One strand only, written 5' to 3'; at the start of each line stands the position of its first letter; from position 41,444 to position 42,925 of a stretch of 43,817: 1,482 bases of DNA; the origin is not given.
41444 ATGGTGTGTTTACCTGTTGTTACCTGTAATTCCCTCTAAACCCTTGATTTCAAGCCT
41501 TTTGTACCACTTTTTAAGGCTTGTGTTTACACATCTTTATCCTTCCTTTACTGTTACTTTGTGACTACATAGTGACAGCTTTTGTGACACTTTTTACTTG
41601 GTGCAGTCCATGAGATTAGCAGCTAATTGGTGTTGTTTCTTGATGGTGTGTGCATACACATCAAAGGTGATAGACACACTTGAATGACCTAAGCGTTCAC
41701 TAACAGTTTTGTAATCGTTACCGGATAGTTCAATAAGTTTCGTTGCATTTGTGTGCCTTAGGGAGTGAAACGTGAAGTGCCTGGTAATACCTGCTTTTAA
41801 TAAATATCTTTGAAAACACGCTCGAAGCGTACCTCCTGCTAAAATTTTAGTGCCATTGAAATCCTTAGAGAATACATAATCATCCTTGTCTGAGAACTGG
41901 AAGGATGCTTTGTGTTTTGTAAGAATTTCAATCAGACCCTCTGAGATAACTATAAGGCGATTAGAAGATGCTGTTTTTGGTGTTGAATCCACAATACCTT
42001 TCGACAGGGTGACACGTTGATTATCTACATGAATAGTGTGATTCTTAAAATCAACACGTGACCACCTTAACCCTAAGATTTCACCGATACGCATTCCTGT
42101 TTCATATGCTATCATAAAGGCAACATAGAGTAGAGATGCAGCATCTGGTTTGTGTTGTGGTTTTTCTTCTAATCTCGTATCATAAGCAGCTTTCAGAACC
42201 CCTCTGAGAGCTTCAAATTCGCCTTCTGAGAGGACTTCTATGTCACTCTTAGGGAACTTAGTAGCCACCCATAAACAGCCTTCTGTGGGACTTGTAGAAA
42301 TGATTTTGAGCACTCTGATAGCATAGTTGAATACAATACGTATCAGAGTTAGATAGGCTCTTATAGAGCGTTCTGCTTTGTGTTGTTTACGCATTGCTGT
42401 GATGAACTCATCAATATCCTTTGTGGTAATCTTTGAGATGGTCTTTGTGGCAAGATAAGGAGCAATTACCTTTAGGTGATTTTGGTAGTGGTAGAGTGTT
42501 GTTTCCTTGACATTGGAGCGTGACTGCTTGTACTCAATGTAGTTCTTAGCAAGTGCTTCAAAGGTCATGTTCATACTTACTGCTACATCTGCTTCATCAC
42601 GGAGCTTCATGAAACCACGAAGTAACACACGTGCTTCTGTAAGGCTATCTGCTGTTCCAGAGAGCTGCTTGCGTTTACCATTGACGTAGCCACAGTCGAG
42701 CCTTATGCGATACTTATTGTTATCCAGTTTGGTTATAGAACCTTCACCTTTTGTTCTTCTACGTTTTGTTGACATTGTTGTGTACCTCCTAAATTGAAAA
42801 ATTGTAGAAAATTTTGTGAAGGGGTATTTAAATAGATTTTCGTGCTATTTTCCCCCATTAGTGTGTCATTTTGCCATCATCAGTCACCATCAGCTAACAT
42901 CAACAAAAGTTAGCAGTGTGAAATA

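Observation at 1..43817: Complete T7-like genome carrying an integrase/excisionase/attP module (temperate autographivirus-type phage)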

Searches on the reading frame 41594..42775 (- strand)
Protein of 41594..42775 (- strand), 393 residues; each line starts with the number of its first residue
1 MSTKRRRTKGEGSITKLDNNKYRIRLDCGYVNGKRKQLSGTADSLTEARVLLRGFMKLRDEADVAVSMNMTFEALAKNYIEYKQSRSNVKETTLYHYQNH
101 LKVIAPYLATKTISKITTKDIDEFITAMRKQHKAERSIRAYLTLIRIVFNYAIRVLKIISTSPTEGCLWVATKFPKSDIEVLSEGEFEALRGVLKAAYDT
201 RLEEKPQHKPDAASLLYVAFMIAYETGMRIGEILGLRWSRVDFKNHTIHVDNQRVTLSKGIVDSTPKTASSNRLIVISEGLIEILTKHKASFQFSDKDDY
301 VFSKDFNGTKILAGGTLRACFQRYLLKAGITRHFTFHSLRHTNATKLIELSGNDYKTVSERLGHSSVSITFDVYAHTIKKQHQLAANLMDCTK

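Call 6: search_protein_families(library=pfam, proteins=[window:41594-42775:-], max_evalue=0.01)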
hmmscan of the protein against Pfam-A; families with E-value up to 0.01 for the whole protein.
window:41594-42775:- (393 aa): 6 families
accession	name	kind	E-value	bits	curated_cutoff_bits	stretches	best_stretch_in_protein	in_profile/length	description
PF00589.27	Phage_integrase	-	5.5e-29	101.6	27.1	1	216-378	24-169/172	Phage integrase family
PF14659.12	Phage_int_SAM_3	-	6.5e-09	36.3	22.6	1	71-128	1-57/58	Phage integrase, N-terminal SAM-like domain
PF02899.23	Phage_int_SAM_1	-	4.1e-08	33.8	22.3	1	77-154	2-81/83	Phage integrase, N-terminal SAM-like domain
PF13102.12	Phage_int_SAM_5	-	3e-07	31.1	22.3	1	72-163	2-92/98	Phage integrase SAM-like domain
PF22022.2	Phage_int_M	-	8e-07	29.6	27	1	72-154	1-81/96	Phage integrase central domain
PF13495.12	Phage_int_SAM_4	-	0.00034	21.4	27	1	80-151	6-77/85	Phage integrase, N-terminal SAM-like domain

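Call 7: search_protein_families(library=phrogs, proteins=[window:41594-42775:-], max_evalue=0.01)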
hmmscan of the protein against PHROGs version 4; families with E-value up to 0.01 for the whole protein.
window:41594-42775:- (393 aa): 7 families
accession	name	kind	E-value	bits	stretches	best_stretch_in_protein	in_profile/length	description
phrog_1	-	integration and excision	1.9e-70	239.8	1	14-387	114-445/611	integrase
phrog_216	-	integration and excision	2.6e-34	119.7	1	182-390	56-237/301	integrase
phrog_7685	-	integration and excision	3.4e-12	47.4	1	267-389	123-235/240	integrase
phrog_23783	-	integration and excision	2.1e-07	32.1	1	19-158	12-144/162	integrase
phrog_26960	-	unknown function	0.00013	23.3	1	19-138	15-136/146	-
phrog_7244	-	integration and excision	0.00032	21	1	77-253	80-233/263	integrase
phrog_25190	-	integration and excision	0.00042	21.6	1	316-380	30-92/109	integrase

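Call 23: find_encoding_contigs(protein=window:41594-42775:-, flank=10000, max_places=8)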
Protein window:41594-42775:- (393 aa): 20 contigs read that carry it; 8 places shown.
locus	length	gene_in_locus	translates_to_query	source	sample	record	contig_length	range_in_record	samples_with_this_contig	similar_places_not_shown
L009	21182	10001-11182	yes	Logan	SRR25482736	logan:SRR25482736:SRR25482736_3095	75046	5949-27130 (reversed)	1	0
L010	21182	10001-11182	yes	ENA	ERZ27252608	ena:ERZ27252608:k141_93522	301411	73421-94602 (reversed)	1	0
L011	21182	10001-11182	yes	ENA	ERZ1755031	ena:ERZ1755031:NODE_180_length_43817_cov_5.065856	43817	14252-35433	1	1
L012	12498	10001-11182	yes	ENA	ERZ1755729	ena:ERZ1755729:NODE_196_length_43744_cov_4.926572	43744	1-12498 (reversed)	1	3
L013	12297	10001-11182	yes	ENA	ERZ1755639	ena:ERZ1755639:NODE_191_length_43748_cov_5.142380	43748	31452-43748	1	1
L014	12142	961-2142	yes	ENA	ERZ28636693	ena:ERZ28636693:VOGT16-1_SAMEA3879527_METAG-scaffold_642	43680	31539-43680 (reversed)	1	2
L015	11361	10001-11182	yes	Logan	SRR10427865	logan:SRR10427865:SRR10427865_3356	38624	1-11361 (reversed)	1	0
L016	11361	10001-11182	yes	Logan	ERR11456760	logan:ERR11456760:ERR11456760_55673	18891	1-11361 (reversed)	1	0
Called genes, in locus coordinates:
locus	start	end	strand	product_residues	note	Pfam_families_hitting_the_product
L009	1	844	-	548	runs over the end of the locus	PF21268:Helic-prim_T7_N, PF13155:Toprim_2, PF03796:DnaB_C, PF13481:AAA_25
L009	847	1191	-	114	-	-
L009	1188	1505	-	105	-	PF05367:Phage_endo_I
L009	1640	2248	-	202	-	PF21265:SBB_T7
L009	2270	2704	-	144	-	PF18129:SH3_12 (weak)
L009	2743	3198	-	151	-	PF00692:dUTPase, PF22769:DCD (weak)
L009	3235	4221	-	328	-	PF11753:DUF3310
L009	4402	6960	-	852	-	PF14700:RPOL_N (weak), PF00940:RNA_pol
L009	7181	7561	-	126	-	-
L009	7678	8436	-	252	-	-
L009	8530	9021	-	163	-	PF07275:ArdA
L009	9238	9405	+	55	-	-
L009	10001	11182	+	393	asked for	PF13102:Phage_int_SAM_5 (weak), PF14659:Phage_int_SAM_3, PF22022:Phage_int_M (weak), PF02899:Phage_int_SAM_1, PF00589:Phage_integrase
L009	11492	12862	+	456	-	PF00209:SNF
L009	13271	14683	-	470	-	PF00206:Lyase_1, PF14698:ASL_C2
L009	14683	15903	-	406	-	PF00764:Arginosuc_synth, PF20979:Arginosuc_syn_C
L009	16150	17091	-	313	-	PF02729:OTCace_N, PF00185:OTCace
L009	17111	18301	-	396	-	PF00202:Aminotran_3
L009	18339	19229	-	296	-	PF00696:AA_kinase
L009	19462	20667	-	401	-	PF01960:ArgJ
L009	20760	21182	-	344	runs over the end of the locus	PF01118:Semialdhyde_dh, PF22698:Semialdhyde_dhC_1, PF02774:Semialdhyde_dhC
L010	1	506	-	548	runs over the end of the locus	PF21268:Helic-prim_T7_N, PF13155:Toprim_2, PF03796:DnaB_C, PF13481:AAA_25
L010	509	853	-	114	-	-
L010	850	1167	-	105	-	PF05367:Phage_endo_I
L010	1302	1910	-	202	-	PF21265:SBB_T7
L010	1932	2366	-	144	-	PF18129:SH3_12 (weak)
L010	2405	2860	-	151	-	PF00692:dUTPase, PF22769:DCD (weak)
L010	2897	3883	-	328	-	PF11753:DUF3310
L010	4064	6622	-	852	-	PF14700:RPOL_N (weak), PF00940:RNA_pol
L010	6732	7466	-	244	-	PF02498:Bro-N, PF03374:ANT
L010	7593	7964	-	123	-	-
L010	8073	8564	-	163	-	PF07275:ArdA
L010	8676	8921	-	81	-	-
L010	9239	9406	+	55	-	PF10723:RepB-RCR_reg (weak), PF01402:RHH_1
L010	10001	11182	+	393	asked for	PF13102:Phage_int_SAM_5 (weak), PF14659:Phage_int_SAM_3, PF22022:Phage_int_M (weak), PF02899:Phage_int_SAM_1, PF00589:Phage_integrase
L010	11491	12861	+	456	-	PF00209:SNF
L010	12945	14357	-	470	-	PF00206:Lyase_1, PF14698:ASL_C2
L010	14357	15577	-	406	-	PF00764:Arginosuc_synth, PF20979:Arginosuc_syn_C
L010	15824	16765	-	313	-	PF02729:OTCace_N, PF00185:OTCace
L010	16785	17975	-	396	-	PF00202:Aminotran_3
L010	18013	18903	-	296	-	PF00696:AA_kinase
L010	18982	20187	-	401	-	PF01960:ArgJ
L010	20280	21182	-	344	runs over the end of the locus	PF01118:Semialdhyde_dh, PF22698:Semialdhyde_dhC_1, PF02774:Semialdhyde_dhC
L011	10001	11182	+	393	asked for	PF13102:Phage_int_SAM_5 (weak), PF14659:Phage_int_SAM_3, PF22022:Phage_int_M (weak), PF02899:Phage_int_SAM_1, PF00589:Phage_integrase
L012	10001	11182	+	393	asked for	PF13102:Phage_int_SAM_5 (weak), PF14659:Phage_int_SAM_3, PF22022:Phage_int_M (weak), PF02899:Phage_int_SAM_1, PF00589:Phage_integrase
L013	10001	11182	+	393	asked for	PF13102:Phage_int_SAM_5 (weak), PF14659:Phage_int_SAM_3, PF22022:Phage_int_M (weak), PF02899:Phage_int_SAM_1, PF00589:Phage_integrase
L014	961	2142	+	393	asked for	PF13102:Phage_int_SAM_5 (weak), PF14659:Phage_int_SAM_3, PF22022:Phage_int_M (weak), PF02899:Phage_int_SAM_1, PF00589:Phage_integrase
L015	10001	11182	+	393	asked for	PF13102:Phage_int_SAM_5 (weak), PF14659:Phage_int_SAM_3, PF22022:Phage_int_M (weak), PF02899:Phage_int_SAM_1, PF00589:Phage_integrase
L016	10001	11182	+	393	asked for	PF13102:Phage_int_SAM_5 (weak), PF14659:Phage_int_SAM_3, PF22022:Phage_int_M (weak), PF02899:Phage_int_SAM_1, PF00589:Phage_integrase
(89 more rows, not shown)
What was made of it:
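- Checked: Independent assemblies of 43,680-43,748 bp show the same order (call 23).
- The identical integrase abuts host DNA in L009 and L010 (call 23). The contig has low coverage (about 5x, from the record name in call 23).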

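Call 28: list_cluster_members(proteins=[L010:11491-12858:+, L018:10814-12460:+, L024:7268-8146:+, L010:12948-14357:-])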
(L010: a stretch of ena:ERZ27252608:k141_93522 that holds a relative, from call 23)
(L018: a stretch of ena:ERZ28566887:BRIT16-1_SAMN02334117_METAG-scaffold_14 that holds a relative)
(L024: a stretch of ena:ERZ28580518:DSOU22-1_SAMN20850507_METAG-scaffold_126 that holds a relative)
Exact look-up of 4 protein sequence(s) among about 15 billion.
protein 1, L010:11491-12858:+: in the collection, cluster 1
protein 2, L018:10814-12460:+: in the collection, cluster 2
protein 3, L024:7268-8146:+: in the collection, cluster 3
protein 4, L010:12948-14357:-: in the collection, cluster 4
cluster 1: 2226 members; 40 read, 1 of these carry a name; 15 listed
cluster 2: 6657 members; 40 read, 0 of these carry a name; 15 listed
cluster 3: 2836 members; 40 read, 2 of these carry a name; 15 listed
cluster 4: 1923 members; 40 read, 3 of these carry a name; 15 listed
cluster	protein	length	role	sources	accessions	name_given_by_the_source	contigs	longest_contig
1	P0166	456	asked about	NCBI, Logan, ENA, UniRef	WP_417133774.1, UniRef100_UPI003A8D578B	sodium-dependent transporter [Phascolarctobacterium succinatutens] | sodium-dependent transporter n=1 Tax=Phascolarctobacterium succinatutens TaxID=626940 ...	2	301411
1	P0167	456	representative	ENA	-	-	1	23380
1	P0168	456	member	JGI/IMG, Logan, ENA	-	-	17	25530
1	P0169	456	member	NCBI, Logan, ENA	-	-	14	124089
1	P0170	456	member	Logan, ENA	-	-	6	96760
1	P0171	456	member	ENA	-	-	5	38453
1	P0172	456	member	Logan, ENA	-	-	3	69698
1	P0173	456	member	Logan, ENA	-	-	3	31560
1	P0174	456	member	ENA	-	-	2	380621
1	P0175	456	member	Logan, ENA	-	-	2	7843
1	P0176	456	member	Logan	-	-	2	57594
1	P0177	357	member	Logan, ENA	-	-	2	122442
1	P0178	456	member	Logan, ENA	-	-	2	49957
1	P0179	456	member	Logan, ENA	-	-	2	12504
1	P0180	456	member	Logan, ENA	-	-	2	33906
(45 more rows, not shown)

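Call 46: search_solved_structures(query=window:41594-42775:-, max_evalue=0.001, show_alignments=2)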
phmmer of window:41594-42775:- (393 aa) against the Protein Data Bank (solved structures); distinct sequences matched with E-value up to 0.001: 9.
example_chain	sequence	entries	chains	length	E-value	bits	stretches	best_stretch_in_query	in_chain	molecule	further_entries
3nkh_A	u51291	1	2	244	2.8e-11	46.4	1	214-383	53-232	Integrase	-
6emy_A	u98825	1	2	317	2.9e-10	43.1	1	217-377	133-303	Int protein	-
6en0_A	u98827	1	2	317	2.9e-10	43.1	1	217-377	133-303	Int protein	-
6emz_A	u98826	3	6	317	7.6e-10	41.7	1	217-377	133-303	Int protein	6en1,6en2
5hxy_A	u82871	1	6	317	1.3e-08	37.6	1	215-377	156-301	Tyrosine recombinase XerA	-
2a3v_A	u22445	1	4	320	2.7e-07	33.3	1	317-379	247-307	site-specific recombinase IntI4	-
1a0p_A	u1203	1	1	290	4.5e-07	32.6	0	84-250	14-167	SITE-SPECIFIC RECOMBINASE XERD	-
4a8e_A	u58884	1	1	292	5.4e-07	32.3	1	219-378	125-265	PROBABLE TYROSINE RECOMBINASE XERC-LIKE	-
5dcf_A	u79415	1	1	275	0.00052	22.5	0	321-379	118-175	Tyrosine recombinase XerD,DNA translocase FtsK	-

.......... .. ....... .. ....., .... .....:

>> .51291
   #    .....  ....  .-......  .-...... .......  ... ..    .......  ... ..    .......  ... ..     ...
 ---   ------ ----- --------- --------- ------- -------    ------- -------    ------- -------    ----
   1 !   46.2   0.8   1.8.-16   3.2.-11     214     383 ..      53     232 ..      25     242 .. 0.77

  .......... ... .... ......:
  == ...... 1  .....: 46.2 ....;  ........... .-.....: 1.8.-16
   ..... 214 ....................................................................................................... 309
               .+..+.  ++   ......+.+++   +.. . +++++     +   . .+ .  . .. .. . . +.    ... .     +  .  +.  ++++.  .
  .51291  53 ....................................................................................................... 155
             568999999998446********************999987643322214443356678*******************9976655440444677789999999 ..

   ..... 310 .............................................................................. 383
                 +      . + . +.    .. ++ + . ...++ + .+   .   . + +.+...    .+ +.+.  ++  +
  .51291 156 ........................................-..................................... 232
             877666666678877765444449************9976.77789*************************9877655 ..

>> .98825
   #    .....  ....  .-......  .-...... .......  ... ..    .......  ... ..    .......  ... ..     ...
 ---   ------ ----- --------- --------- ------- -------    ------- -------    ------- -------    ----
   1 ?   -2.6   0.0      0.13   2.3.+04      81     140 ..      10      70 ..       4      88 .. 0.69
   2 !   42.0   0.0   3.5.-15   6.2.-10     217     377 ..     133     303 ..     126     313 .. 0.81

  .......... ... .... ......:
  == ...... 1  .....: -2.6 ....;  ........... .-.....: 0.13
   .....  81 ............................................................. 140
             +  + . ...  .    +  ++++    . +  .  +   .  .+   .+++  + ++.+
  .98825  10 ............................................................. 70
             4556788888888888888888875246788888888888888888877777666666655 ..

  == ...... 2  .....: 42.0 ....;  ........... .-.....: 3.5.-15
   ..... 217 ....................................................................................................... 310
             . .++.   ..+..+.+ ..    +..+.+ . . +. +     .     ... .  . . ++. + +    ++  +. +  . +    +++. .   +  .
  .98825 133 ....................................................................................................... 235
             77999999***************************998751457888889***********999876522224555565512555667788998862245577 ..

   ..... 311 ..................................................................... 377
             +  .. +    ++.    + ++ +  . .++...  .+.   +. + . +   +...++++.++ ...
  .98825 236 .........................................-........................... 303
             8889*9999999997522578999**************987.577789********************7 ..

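Call 64: search_protein_families(library=ncbifam, proteins=[window:41594-42775:-], max_evalue=0.01)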
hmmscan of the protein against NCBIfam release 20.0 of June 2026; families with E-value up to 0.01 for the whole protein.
window:41594-42775:- (393 aa): 9 families
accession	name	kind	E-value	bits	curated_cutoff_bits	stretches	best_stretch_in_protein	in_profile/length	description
NF040815.2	recomb_XerA_Arch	equivalog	4e-27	95.4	220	1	78-381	2-258/263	site-specific tyrosine recombinase/integron integrase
TIGR02225.1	recomb_XerD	equivalog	1.1e-24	87.2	329.6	1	78-380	2-277/290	site-specific tyrosine recombinase XerD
TIGR02224.1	recomb_XerC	equivalog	2.7e-24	86.1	335.15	1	78-381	2-281/295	tyrosine recombinase XerC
NF001399.0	PRK00283.1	subfamily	3.2e-21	75.8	279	1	73-381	6-287/300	tyrosine recombinase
TIGR02249.1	integrase_gron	subfamily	1.7e-16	60.4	265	1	316-382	241-305/315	integron integrase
NF011946.0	PRK15417.1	equivalog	1.7e-12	47.2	435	1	316-381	256-319/337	integron integrase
NF003462.0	PRK05084.1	equivalog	3.4e-12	45.8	267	1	224-389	205-356/360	tyrosine recombinase XerS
NF007371.0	PRK09871.1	subfamily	4.2e-07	29.7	222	1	217-371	29-169/198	tyrosine-type DNA invertase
NF002331.0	PRK01287.1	subfamily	2.7e-06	26.6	371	1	124-376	83-311/365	site-specific tyrosine recombinase XerC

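Call 81: search_dna_similar(query=window:41594-42775:-, collection=phages, mode=protein, max_rows=12)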
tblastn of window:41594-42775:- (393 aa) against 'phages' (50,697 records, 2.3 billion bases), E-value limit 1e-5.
Records with a match: 1882; places in all: 1895; records where one place covers at least 80% of the query: 500.
Best place of each record, by identity: <60% 1882.
By first word of the organism name: Streptococcus 600; Mycobacterium 327; Staphylococcus 222; Bacteriophage 109; Paenibacillus 87; Lactobacillus 72; Helicobacter 50; Lactococcus 48; Pseudomonas 41; Arthrobacter 39; and 67 more.
By host as written in the record: Mycobacterium smegmatis mc2 155 220; - 176; Staphylococcus aureus 71; Mycobacterium smegmatis mc#155 51; Paenibacillus larvae 38; Helicobacter pylori 36; Listeria monocytogenes 17; Mycobacterium smegmatis mc2155 17; and 768 more.
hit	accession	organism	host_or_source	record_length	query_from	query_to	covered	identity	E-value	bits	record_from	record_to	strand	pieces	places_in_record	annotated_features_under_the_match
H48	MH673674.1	Thermus phage phiMa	Thermus thermophilus HB8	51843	5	376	95%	30.7%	3e-28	122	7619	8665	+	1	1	hypothetical protein (x2)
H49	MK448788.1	Streptococcus phage Javan511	Streptococcus pyogenes MGAS315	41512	1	387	98%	28.6%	3e-20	99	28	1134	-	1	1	mobile element protein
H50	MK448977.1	Streptococcus phage Javan530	Streptococcus pyogenes SSI-1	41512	1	387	98%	28.6%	3e-20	99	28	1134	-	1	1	mobile element protein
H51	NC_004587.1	Streptococcus phage 315.4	Streptococcus pyogenes MGAS315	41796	1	387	98%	28.6%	3e-20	99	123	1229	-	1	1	int315.4: putative integrase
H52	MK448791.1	Streptococcus phage Javan517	Streptococcus pyogenes MGAS6180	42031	1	387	98%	28.6%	3e-20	99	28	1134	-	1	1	mobile element protein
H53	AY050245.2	Streptococcus phage phiNIH1.1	-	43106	1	387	98%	28.6%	3e-20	99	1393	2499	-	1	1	integrase-like protein | ribosome_binding_site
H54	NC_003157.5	Streptococcus phage phiNIH1.1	-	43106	1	387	98%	28.6%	3e-20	99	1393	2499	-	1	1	integrase | ribosome_binding_site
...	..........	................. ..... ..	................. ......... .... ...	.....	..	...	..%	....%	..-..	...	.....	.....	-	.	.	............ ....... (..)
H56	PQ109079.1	Thermus phage Cumys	Thermus thermophilus HB8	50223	5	376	95%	29.5%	7e-28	121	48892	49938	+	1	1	integrase | LexA-like regulator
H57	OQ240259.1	Latilactobacillus phage TMW 1.1447 P1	Latilactobacillus curvatus TMW 1.1447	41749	10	390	97%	28.3%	7e-29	124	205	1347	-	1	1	integrase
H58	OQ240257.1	Latilactobacillus phage TMW 1.1365 P3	Latilactobacillus curvatus TMW 1.1365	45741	10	390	97%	28.3%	2e-28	123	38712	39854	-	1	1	integrase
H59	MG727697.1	Paenibacillus phage Dragolir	Paenibacillus larvae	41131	10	390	97%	28.1%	8e-18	92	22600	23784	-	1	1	integrase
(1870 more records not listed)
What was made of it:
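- The integrase's nearest phage relatives (at most 31% identity) come from Gram-positive siphoviruses, not from T7-like phages (call 81).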
